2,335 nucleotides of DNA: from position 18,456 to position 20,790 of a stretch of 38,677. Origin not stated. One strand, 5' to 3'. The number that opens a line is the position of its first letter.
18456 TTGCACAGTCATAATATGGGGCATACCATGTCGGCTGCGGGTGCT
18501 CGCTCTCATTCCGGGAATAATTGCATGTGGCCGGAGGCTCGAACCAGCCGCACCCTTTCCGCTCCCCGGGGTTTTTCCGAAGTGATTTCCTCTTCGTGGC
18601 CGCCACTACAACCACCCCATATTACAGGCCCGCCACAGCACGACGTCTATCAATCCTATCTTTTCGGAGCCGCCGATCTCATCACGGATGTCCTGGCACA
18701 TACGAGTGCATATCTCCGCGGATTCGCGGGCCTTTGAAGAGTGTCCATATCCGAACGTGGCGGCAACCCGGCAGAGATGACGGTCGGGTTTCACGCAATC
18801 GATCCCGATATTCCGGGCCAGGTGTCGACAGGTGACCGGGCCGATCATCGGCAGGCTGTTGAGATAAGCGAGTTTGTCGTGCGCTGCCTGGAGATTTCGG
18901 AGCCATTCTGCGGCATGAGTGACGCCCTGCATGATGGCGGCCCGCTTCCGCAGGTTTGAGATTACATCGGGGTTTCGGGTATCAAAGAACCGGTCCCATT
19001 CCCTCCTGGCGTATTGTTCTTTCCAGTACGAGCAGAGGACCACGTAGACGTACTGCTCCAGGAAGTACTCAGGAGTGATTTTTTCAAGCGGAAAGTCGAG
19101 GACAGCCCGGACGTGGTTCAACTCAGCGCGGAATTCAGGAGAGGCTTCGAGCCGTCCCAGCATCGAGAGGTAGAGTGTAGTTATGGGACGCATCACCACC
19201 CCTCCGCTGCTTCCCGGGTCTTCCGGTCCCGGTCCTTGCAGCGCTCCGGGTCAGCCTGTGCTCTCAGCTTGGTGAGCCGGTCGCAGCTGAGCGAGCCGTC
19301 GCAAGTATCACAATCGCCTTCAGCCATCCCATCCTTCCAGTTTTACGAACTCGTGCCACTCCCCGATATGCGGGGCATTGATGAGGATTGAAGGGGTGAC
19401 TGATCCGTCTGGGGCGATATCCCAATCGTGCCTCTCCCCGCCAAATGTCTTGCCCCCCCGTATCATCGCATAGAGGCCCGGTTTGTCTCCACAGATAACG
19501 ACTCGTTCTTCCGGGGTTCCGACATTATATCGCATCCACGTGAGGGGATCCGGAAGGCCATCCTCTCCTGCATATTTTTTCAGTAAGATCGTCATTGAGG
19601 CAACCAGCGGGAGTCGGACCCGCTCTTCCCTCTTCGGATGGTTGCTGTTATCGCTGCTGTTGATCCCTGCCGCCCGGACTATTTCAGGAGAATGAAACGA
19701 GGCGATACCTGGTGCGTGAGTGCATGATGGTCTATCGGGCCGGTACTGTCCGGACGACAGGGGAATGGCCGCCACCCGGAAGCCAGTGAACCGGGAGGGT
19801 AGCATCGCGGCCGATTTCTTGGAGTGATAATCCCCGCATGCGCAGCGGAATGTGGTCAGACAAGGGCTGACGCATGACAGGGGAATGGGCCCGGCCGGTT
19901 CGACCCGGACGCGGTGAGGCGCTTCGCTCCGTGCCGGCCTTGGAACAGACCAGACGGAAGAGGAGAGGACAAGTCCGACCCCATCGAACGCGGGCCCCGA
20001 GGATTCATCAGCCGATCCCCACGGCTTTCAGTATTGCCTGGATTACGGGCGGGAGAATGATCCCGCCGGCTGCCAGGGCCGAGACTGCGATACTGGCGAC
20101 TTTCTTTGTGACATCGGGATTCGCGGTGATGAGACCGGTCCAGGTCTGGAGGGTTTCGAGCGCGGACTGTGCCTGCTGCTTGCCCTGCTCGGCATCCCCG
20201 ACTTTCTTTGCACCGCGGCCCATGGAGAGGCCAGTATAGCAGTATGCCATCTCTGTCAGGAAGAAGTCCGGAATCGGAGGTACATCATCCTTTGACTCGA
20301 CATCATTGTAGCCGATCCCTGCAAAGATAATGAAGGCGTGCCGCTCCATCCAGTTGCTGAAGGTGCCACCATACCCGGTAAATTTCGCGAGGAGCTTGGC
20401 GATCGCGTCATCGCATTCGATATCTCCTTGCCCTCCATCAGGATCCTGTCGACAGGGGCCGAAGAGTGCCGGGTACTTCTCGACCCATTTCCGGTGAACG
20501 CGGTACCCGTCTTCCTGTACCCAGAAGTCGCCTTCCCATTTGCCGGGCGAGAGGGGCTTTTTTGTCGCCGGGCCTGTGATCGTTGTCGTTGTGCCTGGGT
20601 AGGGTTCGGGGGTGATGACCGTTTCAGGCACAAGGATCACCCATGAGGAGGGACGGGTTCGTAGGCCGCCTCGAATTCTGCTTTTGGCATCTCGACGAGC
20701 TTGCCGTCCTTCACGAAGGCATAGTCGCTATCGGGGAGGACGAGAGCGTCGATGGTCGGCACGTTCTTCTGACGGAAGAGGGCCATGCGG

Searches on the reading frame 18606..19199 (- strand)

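Call 22: search_protein_families(library=pfam, proteins=[window:18606-19199:-], max_evalue=0.01)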
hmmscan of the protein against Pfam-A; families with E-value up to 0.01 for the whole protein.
window:18606-19199:- (197 aa): 1 family
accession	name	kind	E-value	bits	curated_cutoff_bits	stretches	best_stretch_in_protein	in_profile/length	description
PF17767.7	NAPRTase_N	-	0.0064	17.2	32.6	0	50-127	6-79/125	Nicotinate phosphoribosyltransferase (NAPRTase) N-terminal domain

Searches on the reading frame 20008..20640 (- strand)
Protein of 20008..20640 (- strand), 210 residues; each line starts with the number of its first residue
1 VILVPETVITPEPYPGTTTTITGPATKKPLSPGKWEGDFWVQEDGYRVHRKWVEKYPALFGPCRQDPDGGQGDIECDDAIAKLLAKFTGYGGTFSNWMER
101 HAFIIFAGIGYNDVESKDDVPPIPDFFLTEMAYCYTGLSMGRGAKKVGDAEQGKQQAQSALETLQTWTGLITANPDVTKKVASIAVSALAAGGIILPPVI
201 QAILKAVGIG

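Call 22: search_protein_families(library=pfam, proteins=[window:20008-20640:-], max_evalue=0.01)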
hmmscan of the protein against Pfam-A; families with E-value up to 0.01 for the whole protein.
window:20008-20640:- (210 aa): 1 family
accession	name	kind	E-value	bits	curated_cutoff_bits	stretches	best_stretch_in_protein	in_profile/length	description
PF19085.6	Choline_bind_2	-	0.0067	17.1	27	0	34-56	6-28/38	Choline-binding repeat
